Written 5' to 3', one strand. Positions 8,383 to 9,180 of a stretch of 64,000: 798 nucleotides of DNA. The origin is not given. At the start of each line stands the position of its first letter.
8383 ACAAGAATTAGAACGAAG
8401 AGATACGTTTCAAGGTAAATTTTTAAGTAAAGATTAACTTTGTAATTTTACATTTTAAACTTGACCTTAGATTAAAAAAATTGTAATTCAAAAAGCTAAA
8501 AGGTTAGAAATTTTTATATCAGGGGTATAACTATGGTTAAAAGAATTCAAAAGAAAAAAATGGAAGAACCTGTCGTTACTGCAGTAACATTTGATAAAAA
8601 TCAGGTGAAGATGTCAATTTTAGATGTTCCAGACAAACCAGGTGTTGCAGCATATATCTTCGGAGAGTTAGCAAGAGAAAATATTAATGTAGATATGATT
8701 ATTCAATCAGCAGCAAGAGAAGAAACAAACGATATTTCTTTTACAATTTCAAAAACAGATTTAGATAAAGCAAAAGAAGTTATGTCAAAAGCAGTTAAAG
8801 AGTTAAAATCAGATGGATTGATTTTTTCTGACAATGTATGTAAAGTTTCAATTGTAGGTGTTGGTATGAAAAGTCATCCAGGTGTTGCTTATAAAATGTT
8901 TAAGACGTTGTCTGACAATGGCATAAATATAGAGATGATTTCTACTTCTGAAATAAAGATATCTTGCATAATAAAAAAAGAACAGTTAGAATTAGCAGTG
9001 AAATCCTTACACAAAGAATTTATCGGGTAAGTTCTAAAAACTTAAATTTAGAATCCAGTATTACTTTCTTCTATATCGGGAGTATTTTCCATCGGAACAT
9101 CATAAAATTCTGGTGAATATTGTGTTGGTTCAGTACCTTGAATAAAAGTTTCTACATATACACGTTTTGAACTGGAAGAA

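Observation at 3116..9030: Aspartokinase encoded as two separate genes (kinase domain and ACT domains) 4.7 kb apart, flanking a four-gene cassette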

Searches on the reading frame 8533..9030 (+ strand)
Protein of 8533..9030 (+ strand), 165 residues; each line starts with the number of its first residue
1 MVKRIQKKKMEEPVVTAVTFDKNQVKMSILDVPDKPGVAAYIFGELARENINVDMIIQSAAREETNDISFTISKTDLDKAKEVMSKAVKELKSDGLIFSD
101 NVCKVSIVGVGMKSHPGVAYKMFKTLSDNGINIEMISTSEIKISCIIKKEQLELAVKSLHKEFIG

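Call 3: search_protein_families(library=pfam, proteins=[window:8533-9030:+], max_evalue=0.01)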
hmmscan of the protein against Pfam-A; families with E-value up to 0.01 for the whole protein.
window:8533-9030:+ (165 aa): 4 families
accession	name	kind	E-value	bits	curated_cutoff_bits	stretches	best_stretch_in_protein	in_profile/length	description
PF22468.2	ACT_9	-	9.5e-43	144.2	27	2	105-163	1-61/61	ACT domain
PF13840.12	ACT_7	-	3.8e-25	88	27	2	99-161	3-65/65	ACT domain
PF01842.31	ACT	-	7.8e-21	73.9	27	2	30-86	5-60/66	ACT domain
PF22629.2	ACT_AHAS_ss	-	2.1e-07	31.5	27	1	31-91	4-62/67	AHAS small subunit-like ACT domain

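Call 4: search_protein_families(library=ncbifam, proteins=[window:8533-9030:+], max_evalue=0.01)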
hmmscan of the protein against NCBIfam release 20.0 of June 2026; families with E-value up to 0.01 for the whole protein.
window:8533-9030:+ (165 aa): 28 families (the best 25 are shown)
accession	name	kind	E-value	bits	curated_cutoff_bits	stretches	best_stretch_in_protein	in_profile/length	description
NF005155.0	PRK06635.1-4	equivalog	7e-61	206.4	346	1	2-163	240-401/407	aspartate kinase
NF005656.0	PRK07431.1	equivalog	5.1e-53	180.5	657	1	11-163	256-409/587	aspartate kinase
NF005153.0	PRK06635.1-1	equivalog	3.2e-49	168.1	585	1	3-163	243-405/421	aspartate kinase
NF005154.0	PRK06635.1-2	equivalog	5.8e-48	164.2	376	1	7-164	245-403/407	aspartate kinase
TIGR00657.1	asp_kinases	subfamily_domain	2.2e-42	145.7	208.7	1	7-164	286-441/442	aspartate kinase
TIGR00656.1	asp_kin_monofn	equivalog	5.6e-39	134.3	402.25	1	5-164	247-405/407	aspartate kinase, monofunctional class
NF005156.0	PRK06635.1-5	equivalog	7.1e-38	130.4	594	1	10-163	246-400/411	aspartate kinase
NF004938.0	PRK06291.1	equivalog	1.3e-32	113.1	528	1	6-164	303-462/468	aspartate kinase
NF005161.0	PRK06635.2-5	equivalog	1.4e-27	96.6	586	1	7-163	245-400/402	aspartate kinase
NF006959.0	PRK09436.1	equivalog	1.7e-23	82.6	726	1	10-163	301-459/819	bifunctional aspartate kinase/homoserine dehydrogenase I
NF006068.0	PRK08210.1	equivalog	5.9e-22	78.4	474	1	6-163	253-400/405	aspartate kinase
NF006540.0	PRK09034.1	equivalog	3e-17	62.4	434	1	66-164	347-449/454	aspartate kinase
NF005157.0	PRK06635.2-1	equivalog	1e-16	60.9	832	1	10-163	247-399/401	aspartate kinase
NF006570.0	PRK09084.1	equivalog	6.2e-16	58.5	455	1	5-164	290-449/452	lysine-sensitive aspartokinase 3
NF005158.0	PRK06635.2-2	equivalog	1.6e-11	43.8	717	1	6-161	247-396/401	aspartate kinase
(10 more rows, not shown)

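Call 13: find_homologous_proteins(query=window:8533-9027:+, max_evalue=1e-10)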
Query window:8533-9027:+ (165 aa): 7571 proteins with E <= 1e-10 among 7637 candidates; the best 120 are listed.
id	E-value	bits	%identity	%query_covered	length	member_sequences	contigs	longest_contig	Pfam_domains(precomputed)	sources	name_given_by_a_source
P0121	3.1e-97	340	100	100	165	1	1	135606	PF22468.3,PF22629.3,PF01842.32,PF13840.13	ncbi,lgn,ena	-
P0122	1.1e-78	280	84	95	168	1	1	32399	PF22468.3,PF22629.3,PF13291.13,PF01842.32,PF13840.13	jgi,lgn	jgi:aspartate kinase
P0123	3.4e-78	279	82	100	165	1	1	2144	PF22468.3,PF22629.3,PF01842.32,PF13840.13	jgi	jgi:aspartate kinase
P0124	1.5e-77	277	81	100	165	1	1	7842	PF22468.3,PF22629.3,PF01842.32,PF13840.13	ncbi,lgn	ncbi:MAG: ACT domain-containing protein [Endomicrobiia bacterium]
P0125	8.4e-76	271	81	96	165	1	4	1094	PF22468.3,PF22629.3,PF01842.32,PF13840.13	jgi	-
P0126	2.4e-67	243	74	95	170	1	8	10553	PF22468.3,PF22629.3,PF01842.32,PF13840.13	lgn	-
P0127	3.5e-67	243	75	93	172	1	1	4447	PF22468.3,PF22629.3,PF01842.32,PF13840.13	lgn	-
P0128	5.8e-67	242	77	95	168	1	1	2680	PF22468.3,PF22629.3,PF01842.32,PF13840.13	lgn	-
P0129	6.5e-67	242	75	92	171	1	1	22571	PF22468.3,PF22629.3,PF01842.32,PF13840.13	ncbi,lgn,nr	ncbi:MAG: ACT domain-containing protein [Elusimicrobiota bacterium]|nr:ACT domain-containing protein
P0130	7.4e-67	242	73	99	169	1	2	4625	PF22468.3,PF22629.3,PF01842.32,PF13840.13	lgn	-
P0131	7.4e-67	242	75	95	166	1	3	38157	PF22468.3,PF22629.3,PF01842.32,PF13840.13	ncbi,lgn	ncbi:MAG: ACT domain-containing protein [Endomicrobiia bacterium]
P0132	2.0e-66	241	72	99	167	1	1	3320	PF22468.3,PF22629.3,PF01842.32,PF13840.13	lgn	-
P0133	2.4e-66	240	72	98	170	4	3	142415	PF22468.3,PF22629.3,PF01842.32,PF13840.13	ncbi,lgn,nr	ncbi:MAG: ACT domain-containing protein [Endomicrobia bacterium]|nr:ACT domain-containing protein [E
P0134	3.7e-66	240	72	96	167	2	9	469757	PF22468.3,PF22629.3,PF01842.32,PF13840.13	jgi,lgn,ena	jgi:aspartate kinase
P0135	8.1e-66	239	72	98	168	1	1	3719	PF22468.3,PF22629.3,PF01842.32,PF13840.13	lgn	-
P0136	8.4e-66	238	76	93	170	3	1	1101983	PF22468.3,PF22629.3,PF01842.32,PF13840.13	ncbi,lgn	-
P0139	4.1e-65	236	76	93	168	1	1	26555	PF22468.3,PF22629.3,PF01842.32,PF13840.13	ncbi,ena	-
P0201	2.3e-47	179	56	97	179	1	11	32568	PF22468.3,PF01842.32,PF13840.13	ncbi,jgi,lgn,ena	-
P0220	8.6e-47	177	56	95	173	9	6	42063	PF22468.3,PF01842.32,PF13840.13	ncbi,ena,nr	ncbi:ACT domain-containing protein [Candidatus Aerophobetes bacterium]|nr:ACT domain-containing prot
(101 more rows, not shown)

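Call 14: find_encoding_contigs(protein=P0136, flank=10000, max_places=2)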
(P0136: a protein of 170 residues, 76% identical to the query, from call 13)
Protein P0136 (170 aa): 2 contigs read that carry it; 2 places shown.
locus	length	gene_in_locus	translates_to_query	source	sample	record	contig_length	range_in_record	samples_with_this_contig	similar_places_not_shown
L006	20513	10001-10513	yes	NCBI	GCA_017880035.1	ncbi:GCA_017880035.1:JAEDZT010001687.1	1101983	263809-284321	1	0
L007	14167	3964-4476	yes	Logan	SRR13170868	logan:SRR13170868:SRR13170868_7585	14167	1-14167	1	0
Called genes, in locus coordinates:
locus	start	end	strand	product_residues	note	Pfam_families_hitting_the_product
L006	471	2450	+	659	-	PF00390:malic, PF03949:Malic_M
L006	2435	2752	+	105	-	PF00708:Acylphosphatase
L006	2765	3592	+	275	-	PF04542:Sigma70_r2 (weak), PF04539:Sigma70_r3 (faint), PF04545:Sigma70_r4 (weak)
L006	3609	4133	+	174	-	PF00156:Pribosyltran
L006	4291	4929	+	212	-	-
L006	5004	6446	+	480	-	-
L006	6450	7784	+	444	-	-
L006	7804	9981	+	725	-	PF03065:Glyco_hydro_57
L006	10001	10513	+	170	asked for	PF13840:ACT_7 (weak), PF01842:ACT, PF22468:ACT_9, PF22629:ACT_AHAS_ss (faint), PF13840:ACT_7, PF01842:ACT, PF22468:ACT_9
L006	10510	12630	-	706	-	PF00912:Transgly, PF00905:Transpeptidase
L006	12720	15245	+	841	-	PF00483:NTP_transferase, PF12804:NTP_transf_3 (weak), PF00132:Hexapep (faint), PF24894:Hexapep_GlmU (faint), PF25084:LbH_EIF2B, PF25087:GMPPB_C, PF02878:PGM_PMM_I, PF02879:PGM_PMM_II, +1 more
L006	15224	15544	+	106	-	PF03091:CutA1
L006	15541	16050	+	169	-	PF01327:Pep_deformylase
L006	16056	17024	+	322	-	PF00551:Formyl_trans_N, PF02911:Formyl_trans_C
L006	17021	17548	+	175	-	PF01976:DUF116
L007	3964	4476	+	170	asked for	PF13840:ACT_7 (weak), PF01842:ACT, PF22468:ACT_9, PF22629:ACT_AHAS_ss (faint), PF13840:ACT_7, PF01842:ACT, PF22468:ACT_9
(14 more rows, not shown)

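Call 15: find_encoding_contigs(protein=P0139, flank=10000, max_places=2)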
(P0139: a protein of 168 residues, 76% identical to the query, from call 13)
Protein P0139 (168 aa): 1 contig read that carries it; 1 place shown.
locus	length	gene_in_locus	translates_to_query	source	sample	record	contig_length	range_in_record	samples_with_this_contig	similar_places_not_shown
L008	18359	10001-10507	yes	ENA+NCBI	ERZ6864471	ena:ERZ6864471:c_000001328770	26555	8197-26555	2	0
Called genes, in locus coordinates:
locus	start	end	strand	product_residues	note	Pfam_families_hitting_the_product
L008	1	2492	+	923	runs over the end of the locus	PF01326:PPDK_N, PF00391:PEP-utilizers, PF02896:PEP-utilizers_C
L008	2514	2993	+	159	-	PF25973:BSH_CzcB (faint), PF00364:Biotin_lipoyl, PF25917:BSH_RND (weak)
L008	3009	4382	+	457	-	PF00289:Biotin_carb_N, PF02655:ATP-grasp_3 (weak), PF02786:CPSase_L_D2, PF07478:Dala_Dala_lig_C, PF02785:Biotin_carb_C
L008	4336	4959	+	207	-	PF13580:SIS_2, PF01380:SIS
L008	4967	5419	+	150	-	PF01467:CTP_transf_like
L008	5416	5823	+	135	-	PF17792:ThiD2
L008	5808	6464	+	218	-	PF02581:TMP-TENI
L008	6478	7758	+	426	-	PF01964:ThiC_Rad_SAM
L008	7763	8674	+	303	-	PF00288:GHMP_kinases_N, PF08544:GHMP_kinases_C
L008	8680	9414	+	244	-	PF00696:AA_kinase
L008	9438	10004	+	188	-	PF02677:QueH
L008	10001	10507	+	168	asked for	PF01842:ACT, PF22468:ACT_9, PF22629:ACT_AHAS_ss (faint), PF13840:ACT_7, PF22468:ACT_9, PF01842:ACT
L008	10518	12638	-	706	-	PF00912:Transgly, PF00905:Transpeptidase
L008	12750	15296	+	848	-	PF00483:NTP_transferase, PF12804:NTP_transf_3, PF25084:LbH_EIF2B, PF00132:Hexapep (weak), PF24894:Hexapep_GlmU, PF25087:GMPPB_C, PF02878:PGM_PMM_I, PF02879:PGM_PMM_II, +2 more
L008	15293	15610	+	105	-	PF03091:CutA1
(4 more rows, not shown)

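Call 16: find_encoding_contigs(protein=P0122, flank=10000, max_places=2)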
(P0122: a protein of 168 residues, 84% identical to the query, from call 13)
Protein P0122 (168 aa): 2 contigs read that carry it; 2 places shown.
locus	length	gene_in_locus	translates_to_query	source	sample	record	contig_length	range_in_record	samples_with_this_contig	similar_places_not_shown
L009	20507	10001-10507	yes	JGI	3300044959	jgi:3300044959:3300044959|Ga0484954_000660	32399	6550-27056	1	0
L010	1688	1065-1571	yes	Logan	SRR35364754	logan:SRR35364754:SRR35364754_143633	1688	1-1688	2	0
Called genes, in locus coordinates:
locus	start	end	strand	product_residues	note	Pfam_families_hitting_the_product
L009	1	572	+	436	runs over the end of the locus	PF02386:TrkH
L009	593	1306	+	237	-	PF02254:TrkA_N, PF00107:ADH_zinc_N (faint), PF02080:TrkA_C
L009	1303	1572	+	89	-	PF13174:TPR_6 (faint), PF13176:TPR_7 (faint), PF13414:TPR_11 (faint), PF13424:TPR_12 (weak), PF14559:TPR_19, PF00515:TPR_1, PF07719:TPR_2 (weak), PF13181:TPR_8, +3 more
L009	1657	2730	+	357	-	PF02912:Phe_tRNA-synt_N, PF01409:tRNA-synt_2d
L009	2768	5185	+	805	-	PF01588:tRNA_bind, PF03483:B3_4, PF03484:B5, PF17759:tRNA_synthFbeta, PF03147:FDX-ACB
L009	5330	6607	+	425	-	PF01964:ThiC_Rad_SAM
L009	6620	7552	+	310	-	PF00288:GHMP_kinases_N, PF08544:GHMP_kinases_C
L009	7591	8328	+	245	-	PF00696:AA_kinase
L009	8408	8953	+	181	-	PF02677:QueH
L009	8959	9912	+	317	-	PF04055:Radical_SAM, PF16199:Radical_SAM_C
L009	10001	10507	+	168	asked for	PF13840:ACT_7 (weak), PF01842:ACT, PF13291:ACT_4 (faint), PF22629:ACT_AHAS_ss (faint), PF22468:ACT_9, PF13840:ACT_7, PF01842:ACT (weak), PF22468:ACT_9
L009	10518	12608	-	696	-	PF00912:Transgly, PF00905:Transpeptidase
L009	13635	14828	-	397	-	PF13200:DUF4015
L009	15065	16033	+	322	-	PF19300:BPD_transp_1_N, PF00528:BPD_transp_1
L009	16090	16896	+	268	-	PF12911:OppC_N (weak), PF00528:BPD_transp_1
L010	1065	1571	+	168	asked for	PF13840:ACT_7 (weak), PF01842:ACT, PF13291:ACT_4 (faint), PF22629:ACT_AHAS_ss (faint), PF22468:ACT_9, PF13840:ACT_7, PF01842:ACT (weak), PF22468:ACT_9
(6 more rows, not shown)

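Call 23: search_solved_structures(query=window:8533-9027:+, max_evalue=1e-10, show_alignments=4)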
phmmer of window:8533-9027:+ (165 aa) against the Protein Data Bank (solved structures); distinct sequences matched with E-value up to 1e-10: 13.
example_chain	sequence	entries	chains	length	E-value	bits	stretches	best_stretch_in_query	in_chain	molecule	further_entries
3l76_A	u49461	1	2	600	1.7e-67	229.3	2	14-162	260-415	Aspartokinase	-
2re1_A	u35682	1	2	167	1.4e-44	155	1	9-163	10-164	Aspartokinase, alpha and beta subunits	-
5yei_D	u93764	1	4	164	2.9e-41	144.2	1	10-163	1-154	Aspartokinase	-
5yei_C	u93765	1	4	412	3.1e-41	144.1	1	7-163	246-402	Aspartokinase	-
2dtj_A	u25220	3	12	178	2.7e-37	131.4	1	10-163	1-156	Aspartokinase | Aspartokinase LysC beta subunit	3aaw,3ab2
3ab4_B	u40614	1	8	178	6.2e-37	130.2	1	10-163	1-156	Aspartokinase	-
3aaw_A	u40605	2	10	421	2.1e-36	128.5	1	9-163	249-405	Aspartokinase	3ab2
3ab4_A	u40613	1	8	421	4.8e-36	127.3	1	9-163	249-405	Aspartokinase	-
4go5_X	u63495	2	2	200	7.8e-33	116.9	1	9-163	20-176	Aspartokinase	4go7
3s1t_A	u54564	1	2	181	4.5e-32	114.4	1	11-163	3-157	Aspartokinase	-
2dt9_A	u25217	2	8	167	2.2e-29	105.7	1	13-163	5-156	Aspartokinase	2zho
2hmf_A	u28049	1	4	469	8.1e-17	64.9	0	99-164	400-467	Probable aspartokinase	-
3c1m_A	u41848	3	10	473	8.3e-17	64.9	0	99-164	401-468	Probable aspartokinase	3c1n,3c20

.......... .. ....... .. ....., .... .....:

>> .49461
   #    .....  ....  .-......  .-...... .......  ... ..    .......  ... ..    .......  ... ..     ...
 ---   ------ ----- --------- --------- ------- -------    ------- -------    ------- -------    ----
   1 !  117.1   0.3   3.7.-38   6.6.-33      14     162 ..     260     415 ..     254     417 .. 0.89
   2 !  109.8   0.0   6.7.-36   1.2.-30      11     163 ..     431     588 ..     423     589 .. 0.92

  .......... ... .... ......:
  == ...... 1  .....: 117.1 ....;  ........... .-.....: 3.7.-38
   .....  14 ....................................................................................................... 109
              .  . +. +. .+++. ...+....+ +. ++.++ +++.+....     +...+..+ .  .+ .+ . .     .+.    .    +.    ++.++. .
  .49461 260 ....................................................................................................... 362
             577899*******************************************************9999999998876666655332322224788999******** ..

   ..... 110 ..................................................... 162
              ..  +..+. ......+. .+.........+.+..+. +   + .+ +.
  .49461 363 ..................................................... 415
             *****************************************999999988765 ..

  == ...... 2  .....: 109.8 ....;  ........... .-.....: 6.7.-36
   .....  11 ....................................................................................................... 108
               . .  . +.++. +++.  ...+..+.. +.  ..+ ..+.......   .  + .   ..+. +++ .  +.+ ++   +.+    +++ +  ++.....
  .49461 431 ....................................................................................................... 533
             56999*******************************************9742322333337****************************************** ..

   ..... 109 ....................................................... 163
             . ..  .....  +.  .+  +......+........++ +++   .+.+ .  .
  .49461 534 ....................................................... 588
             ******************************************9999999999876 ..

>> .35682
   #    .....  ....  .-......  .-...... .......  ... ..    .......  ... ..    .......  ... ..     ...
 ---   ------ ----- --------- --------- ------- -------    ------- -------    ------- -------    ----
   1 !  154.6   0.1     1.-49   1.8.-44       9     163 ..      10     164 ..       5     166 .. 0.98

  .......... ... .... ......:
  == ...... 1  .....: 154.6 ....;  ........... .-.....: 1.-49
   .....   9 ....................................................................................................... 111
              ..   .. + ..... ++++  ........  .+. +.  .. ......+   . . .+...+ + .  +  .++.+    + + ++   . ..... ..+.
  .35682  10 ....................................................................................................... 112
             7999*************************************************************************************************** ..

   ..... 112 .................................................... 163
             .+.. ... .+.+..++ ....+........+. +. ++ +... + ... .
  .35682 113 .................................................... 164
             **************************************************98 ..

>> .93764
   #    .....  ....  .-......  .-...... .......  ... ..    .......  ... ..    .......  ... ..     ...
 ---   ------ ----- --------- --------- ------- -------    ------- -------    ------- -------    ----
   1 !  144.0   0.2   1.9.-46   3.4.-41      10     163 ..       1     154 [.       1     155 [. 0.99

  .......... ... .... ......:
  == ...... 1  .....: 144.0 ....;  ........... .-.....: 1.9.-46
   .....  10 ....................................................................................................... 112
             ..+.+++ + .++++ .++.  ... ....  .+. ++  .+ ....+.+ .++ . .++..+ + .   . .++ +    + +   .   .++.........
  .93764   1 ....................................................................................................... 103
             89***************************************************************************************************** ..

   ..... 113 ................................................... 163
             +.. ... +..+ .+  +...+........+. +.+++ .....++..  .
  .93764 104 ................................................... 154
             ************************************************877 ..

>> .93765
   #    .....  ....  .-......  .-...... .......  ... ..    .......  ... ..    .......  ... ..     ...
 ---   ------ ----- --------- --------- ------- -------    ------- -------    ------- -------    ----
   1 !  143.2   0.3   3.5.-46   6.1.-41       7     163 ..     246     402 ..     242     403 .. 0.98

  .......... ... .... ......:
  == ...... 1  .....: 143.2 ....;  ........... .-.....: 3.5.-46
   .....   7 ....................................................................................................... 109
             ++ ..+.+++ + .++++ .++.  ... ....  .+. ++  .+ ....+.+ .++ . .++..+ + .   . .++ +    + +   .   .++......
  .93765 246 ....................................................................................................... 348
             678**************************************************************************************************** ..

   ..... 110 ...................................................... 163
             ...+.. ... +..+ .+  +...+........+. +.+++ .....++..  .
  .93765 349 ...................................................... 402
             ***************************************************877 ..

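Call 32: find_encoding_contigs(protein=P0220, flank=8000, max_places=3)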
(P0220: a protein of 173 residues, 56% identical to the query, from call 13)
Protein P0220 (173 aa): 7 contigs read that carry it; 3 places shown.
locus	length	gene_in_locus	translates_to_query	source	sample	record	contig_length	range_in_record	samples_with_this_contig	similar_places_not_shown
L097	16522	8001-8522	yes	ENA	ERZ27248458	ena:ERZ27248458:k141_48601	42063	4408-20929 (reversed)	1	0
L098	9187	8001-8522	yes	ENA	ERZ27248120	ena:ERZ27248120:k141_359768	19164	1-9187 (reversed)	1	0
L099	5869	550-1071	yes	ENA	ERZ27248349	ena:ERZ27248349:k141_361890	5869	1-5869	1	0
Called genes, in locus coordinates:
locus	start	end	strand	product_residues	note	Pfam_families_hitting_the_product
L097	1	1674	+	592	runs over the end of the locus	PF00496:SBP_bac_5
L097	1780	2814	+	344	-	PF19300:BPD_transp_1_N, PF00528:BPD_transp_1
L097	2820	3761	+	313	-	PF12911:OppC_N, PF00528:BPD_transp_1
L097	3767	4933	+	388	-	PF00005:ABC_tran, PF13304:AAA_21, PF08352:oligo_HPY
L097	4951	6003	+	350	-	PF00005:ABC_tran, PF13304:AAA_21 (weak), PF08352:oligo_HPY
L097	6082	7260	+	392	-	PF02749:QRPTase_N, PF01729:QRPTase_C, PF17956:NAPRTase_C (faint)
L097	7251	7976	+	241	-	PF00696:AA_kinase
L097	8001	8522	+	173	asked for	PF01842:ACT, PF22468:ACT_9, PF13840:ACT_7, PF01842:ACT, PF22468:ACT_9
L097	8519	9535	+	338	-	PF01118:Semialdhyde_dh, PF02800:Gp_dh_C (faint), PF02774:Semialdhyde_dhC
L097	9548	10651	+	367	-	PF00383:dCMP_cyt_deam_1, PF14437:MafB19-deam, PF01872:RibD_C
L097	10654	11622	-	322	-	PF00365:PFK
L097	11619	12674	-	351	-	PF21088:MS_channel_1st, PF00924:MS_channel_2nd, PF21082:MS_channel_3rd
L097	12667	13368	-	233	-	PF00215:OMPdecase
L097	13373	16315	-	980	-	PF00580:UvrD-helicase, PF01443:Viral_helicase1 (faint), PF13245:AAA_19, PF13604:AAA_30 (faint), PF13361:UvrD_C, PF13538:UvrD_C_2 (weak), PF01930:Cas_Cas4 (faint), PF12705:PDDEXK_1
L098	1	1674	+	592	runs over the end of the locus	PF00496:SBP_bac_5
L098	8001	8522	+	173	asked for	PF01842:ACT, PF22468:ACT_9, PF13840:ACT_7, PF01842:ACT, PF22468:ACT_9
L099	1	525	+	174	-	?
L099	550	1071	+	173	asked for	PF01842:ACT, PF22468:ACT_9, PF13840:ACT_7, PF01842:ACT, PF22468:ACT_9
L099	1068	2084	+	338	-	PF01118:Semialdhyde_dh, PF02800:Gp_dh_C (faint), PF02774:Semialdhyde_dhC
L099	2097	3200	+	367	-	PF00383:dCMP_cyt_deam_1, PF14437:MafB19-deam, PF01872:RibD_C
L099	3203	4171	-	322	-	PF00365:PFK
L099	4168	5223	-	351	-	PF21088:MS_channel_1st, PF00924:MS_channel_2nd, PF21082:MS_channel_3rd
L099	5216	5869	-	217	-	?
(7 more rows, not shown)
